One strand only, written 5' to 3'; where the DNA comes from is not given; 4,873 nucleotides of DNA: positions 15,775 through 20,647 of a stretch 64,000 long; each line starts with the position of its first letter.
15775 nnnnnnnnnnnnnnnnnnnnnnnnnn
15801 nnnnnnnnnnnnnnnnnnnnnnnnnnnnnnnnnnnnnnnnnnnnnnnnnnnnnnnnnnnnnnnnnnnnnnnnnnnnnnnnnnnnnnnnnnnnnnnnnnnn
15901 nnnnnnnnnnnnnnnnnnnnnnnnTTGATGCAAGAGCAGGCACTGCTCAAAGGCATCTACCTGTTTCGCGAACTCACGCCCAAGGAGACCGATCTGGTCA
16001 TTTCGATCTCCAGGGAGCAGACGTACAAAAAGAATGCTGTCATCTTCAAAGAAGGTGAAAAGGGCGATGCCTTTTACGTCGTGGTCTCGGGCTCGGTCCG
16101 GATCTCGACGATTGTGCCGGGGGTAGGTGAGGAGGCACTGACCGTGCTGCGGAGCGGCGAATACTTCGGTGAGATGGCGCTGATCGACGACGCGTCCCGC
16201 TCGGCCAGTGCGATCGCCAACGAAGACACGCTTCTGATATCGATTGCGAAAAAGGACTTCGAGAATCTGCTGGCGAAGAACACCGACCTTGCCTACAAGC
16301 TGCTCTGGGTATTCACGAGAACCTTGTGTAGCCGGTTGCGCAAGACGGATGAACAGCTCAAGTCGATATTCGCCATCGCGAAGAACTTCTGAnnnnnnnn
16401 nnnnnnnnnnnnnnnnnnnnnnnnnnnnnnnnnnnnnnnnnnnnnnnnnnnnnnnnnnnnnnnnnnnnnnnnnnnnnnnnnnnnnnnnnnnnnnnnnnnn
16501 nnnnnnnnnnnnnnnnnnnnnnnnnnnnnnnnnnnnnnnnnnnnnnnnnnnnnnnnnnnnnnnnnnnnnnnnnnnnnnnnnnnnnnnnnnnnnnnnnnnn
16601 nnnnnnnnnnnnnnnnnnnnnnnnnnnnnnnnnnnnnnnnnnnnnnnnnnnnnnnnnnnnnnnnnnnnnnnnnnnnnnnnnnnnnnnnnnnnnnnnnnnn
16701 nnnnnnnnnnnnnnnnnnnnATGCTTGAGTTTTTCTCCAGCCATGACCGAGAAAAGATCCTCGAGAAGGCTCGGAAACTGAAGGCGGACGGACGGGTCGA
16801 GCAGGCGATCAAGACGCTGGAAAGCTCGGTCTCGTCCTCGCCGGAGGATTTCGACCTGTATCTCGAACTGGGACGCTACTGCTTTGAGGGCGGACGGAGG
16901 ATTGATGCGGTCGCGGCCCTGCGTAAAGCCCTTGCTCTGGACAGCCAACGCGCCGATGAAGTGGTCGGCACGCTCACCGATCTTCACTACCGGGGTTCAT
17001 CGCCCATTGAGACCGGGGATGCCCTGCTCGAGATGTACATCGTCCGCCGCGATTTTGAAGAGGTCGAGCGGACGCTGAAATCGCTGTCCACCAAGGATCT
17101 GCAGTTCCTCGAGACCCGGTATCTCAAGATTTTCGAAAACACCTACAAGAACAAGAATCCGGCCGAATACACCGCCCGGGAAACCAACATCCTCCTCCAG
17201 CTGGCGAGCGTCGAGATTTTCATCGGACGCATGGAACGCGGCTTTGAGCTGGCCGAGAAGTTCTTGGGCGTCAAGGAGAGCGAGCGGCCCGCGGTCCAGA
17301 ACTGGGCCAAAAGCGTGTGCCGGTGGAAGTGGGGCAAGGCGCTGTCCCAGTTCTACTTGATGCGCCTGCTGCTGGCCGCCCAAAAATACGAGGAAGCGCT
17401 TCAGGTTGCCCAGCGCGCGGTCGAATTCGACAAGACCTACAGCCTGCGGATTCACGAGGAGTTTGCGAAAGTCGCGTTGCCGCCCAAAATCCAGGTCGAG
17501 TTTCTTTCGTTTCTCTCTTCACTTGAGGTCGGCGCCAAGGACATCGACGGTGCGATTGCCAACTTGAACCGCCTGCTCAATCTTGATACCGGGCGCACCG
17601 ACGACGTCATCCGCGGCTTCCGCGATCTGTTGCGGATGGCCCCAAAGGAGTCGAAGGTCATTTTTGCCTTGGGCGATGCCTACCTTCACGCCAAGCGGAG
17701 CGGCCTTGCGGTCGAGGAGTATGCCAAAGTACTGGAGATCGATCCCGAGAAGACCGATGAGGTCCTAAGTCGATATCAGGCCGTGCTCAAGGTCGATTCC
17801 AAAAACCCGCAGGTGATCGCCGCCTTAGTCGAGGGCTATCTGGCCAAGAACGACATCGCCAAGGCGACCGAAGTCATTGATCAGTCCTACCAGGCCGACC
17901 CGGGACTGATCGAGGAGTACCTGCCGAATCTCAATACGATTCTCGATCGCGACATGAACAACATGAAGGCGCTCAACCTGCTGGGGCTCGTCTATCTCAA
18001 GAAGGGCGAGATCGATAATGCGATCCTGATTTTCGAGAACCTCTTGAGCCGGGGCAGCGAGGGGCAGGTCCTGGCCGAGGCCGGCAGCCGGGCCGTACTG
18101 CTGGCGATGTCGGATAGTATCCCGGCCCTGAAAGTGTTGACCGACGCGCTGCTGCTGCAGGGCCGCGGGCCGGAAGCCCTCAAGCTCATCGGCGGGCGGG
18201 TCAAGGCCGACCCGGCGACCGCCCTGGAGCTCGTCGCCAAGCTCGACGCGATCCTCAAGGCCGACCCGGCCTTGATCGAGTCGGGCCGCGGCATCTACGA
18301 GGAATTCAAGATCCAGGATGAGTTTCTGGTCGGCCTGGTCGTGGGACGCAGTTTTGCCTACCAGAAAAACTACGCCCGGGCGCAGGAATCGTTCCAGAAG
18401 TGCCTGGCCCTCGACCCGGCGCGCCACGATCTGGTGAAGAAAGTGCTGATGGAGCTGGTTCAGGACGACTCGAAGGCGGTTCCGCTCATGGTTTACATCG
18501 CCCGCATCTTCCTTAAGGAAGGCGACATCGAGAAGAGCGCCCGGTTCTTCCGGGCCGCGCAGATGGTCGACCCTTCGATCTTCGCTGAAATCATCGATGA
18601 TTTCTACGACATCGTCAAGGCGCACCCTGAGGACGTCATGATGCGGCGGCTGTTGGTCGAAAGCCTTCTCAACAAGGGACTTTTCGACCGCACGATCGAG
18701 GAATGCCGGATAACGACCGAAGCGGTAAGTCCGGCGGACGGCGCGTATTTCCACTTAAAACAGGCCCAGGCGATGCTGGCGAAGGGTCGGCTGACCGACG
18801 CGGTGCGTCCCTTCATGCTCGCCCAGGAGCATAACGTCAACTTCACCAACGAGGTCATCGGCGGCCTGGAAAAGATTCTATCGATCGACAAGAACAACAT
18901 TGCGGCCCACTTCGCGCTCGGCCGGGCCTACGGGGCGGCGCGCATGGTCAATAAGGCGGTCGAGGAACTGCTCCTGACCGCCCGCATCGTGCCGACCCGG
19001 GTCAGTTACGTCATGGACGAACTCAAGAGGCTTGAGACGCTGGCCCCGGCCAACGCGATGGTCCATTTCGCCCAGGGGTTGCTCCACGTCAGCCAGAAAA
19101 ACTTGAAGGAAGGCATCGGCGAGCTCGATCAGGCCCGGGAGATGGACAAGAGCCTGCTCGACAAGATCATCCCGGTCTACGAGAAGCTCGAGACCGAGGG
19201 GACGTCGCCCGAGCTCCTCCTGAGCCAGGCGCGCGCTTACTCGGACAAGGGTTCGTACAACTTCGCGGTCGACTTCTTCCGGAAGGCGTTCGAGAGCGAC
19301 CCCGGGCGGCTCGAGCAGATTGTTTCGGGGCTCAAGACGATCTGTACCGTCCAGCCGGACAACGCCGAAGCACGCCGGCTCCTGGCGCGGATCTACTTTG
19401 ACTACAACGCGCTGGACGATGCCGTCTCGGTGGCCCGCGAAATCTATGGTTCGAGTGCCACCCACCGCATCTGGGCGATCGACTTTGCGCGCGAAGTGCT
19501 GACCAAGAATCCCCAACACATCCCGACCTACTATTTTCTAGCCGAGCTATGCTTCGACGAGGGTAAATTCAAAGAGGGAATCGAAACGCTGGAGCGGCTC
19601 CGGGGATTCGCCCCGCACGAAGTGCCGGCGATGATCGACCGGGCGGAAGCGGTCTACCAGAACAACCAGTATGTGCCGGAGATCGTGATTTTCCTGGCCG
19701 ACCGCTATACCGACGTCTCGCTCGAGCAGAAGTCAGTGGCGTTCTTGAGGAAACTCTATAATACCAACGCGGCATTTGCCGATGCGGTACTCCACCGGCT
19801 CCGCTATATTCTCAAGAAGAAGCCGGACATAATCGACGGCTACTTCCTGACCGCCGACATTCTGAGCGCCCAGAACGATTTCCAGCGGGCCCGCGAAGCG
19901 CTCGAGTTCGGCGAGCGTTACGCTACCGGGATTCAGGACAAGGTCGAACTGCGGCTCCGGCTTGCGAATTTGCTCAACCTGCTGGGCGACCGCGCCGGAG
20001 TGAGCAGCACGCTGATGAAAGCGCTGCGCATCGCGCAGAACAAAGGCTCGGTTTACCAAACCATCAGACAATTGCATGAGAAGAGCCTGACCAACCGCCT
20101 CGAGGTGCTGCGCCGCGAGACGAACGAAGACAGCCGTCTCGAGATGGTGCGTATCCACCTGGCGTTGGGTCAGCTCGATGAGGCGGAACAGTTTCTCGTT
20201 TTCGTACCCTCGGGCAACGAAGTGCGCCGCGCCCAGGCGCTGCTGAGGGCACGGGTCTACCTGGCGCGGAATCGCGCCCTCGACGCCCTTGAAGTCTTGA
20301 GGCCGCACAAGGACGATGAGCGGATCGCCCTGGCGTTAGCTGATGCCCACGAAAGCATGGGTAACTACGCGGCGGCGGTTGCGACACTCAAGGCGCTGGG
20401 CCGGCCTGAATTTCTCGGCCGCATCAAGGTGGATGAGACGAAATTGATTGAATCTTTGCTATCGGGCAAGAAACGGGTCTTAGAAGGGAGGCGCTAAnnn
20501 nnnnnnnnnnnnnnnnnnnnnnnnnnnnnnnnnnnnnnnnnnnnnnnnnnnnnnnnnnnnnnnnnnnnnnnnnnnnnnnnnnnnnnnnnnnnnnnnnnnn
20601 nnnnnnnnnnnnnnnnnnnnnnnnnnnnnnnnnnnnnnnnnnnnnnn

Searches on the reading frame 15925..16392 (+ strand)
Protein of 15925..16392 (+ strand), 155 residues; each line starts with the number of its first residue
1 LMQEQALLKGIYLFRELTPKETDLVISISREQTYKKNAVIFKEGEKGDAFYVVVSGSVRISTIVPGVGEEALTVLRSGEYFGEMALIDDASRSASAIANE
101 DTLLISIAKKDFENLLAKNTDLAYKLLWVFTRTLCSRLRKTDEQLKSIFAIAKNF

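Call 9: search_protein_families(library=pfam, proteins=[window:15925-16392:+], max_evalue=0.001)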
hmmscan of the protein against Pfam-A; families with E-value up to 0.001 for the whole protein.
window:15925-16392:+ (155 aa): 1 family
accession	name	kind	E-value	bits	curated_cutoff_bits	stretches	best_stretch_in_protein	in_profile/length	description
PF00027.35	cNMP_binding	-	1.3e-25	89.6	27.5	1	32-119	2-89/89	Cyclic nucleotide-binding domain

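Call 82: search_protein_families(library=padloc, proteins=[window:15925-16392:+], max_evalue=0.001)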
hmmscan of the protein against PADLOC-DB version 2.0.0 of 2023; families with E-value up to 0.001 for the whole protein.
window:15925-16392:+ (155 aa): 4 families
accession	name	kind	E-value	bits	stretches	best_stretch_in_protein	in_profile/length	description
PDLC00731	Effector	-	2.8e-12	44.2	1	32-143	43-146/306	TIR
PDLC02371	PycTIR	-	4.3e-12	44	1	28-143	36-143/288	-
PDLC00732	Effector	-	2.3e-11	41.2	1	27-145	34-144/301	TIR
PDLC00734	PycC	-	5.8e-08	30.2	1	10-120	10-124/374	Pycsar cyclase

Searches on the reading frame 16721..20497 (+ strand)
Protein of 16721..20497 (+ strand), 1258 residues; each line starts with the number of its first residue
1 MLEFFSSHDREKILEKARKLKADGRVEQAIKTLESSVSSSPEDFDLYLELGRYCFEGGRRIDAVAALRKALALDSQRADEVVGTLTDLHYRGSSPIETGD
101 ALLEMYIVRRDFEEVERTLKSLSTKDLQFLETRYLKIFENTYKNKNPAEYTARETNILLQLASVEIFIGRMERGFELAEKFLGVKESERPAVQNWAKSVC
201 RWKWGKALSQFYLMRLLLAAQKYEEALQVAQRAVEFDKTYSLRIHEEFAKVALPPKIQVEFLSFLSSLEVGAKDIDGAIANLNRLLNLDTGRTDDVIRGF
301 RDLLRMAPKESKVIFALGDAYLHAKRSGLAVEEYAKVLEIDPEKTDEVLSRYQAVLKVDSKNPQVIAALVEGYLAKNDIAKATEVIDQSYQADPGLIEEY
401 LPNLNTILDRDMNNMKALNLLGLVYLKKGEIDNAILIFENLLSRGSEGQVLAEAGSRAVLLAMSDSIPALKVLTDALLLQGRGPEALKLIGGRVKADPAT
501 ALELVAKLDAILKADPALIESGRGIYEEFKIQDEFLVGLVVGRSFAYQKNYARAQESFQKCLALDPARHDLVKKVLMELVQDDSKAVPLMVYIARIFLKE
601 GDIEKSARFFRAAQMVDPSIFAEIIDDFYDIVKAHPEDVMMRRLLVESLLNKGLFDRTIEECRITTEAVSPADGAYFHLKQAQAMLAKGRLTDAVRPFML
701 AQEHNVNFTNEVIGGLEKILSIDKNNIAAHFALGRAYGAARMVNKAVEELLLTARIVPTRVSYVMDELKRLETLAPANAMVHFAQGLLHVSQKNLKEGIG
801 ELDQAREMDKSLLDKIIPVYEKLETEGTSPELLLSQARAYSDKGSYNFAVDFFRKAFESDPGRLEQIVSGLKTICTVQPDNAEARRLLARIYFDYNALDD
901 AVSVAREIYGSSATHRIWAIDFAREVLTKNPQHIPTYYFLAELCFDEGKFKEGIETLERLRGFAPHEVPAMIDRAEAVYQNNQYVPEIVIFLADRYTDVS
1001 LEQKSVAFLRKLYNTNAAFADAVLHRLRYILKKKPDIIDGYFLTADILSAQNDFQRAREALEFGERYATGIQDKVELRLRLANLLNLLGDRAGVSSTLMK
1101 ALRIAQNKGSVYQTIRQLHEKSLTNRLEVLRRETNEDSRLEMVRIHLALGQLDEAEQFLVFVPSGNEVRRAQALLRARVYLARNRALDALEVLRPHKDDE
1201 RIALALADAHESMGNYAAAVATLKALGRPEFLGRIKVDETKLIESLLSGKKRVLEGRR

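Call 9: search_protein_families(library=pfam, proteins=[window:16721-20497:+], max_evalue=0.001)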
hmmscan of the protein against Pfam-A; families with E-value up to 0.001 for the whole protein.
window:16721-20497:+ (1258 aa): 17 families
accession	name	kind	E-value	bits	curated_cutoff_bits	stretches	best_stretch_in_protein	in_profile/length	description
PF14559.12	TPR_19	-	5.1e-46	155.3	25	1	919-967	10-58/68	Tetratricopeptide repeat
PF07719.23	TPR_2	-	7.4e-33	110.4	27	0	542-566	8-32/34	Tetratricopeptide repeat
PF13181.12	TPR_8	-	7e-31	104.2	25.7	0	313-343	3-33/34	Tetratricopeptide repeat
PF13432.12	TPR_16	-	3.7e-25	88.4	32.7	1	15-77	2-64/65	Tetratricopeptide repeat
PF13428.12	TPR_14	-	9.5e-25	85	23.5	0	211-240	5-34/44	Tetratricopeptide repeat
PF00515.34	TPR_1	-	7.9e-18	63.9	27.8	0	542-566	8-32/34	Tetratricopeptide repeat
PF13431.12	TPR_17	-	6.1e-16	57.7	24.4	0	406-435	4-33/34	Tetratricopeptide repeat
PF23914.1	TPR_CcmH_CycH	-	4.4e-15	56.3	42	0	404-443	110-149/158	Cytochrome c-type biogenesis protein H TPR domain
PF13414.12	TPR_11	-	9.3e-15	54.5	26.8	0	22-51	6-35/42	TPR repeat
PF12895.13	ANAPC3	-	8.2e-14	52.1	27.2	0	919-959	42-81/82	Anaphase-promoting complex, cyclosome, subunit 3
PF13424.12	TPR_12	-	1.3e-13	51.3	30.1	0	26-74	19-75/77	Tetratricopeptide repeat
PF24575.1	TPR_Slam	-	1.4e-11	45.2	35.2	0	509-568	21-80/104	Surface lipoprotein assembly modifier, N-terminal TPR repeats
PF13176.12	TPR_7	-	5.2e-11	42.2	27.9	0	417-442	1-26/36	Tetratricopeptide repeat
PF14561.12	TPR_20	-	4.1e-09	37.1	25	0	28-81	6-59/90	Tetratricopeptide repeat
PF13174.12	TPR_6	-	5.1e-06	27.2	26.3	0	542-566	7-31/33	Tetratricopeptide repeat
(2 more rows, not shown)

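Call 82: search_protein_families(library=padloc, proteins=[window:16721-20497:+], max_evalue=0.001)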
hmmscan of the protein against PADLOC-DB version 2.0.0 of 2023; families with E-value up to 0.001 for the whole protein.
window:16721-20497:+ (1258 aa): 0 families
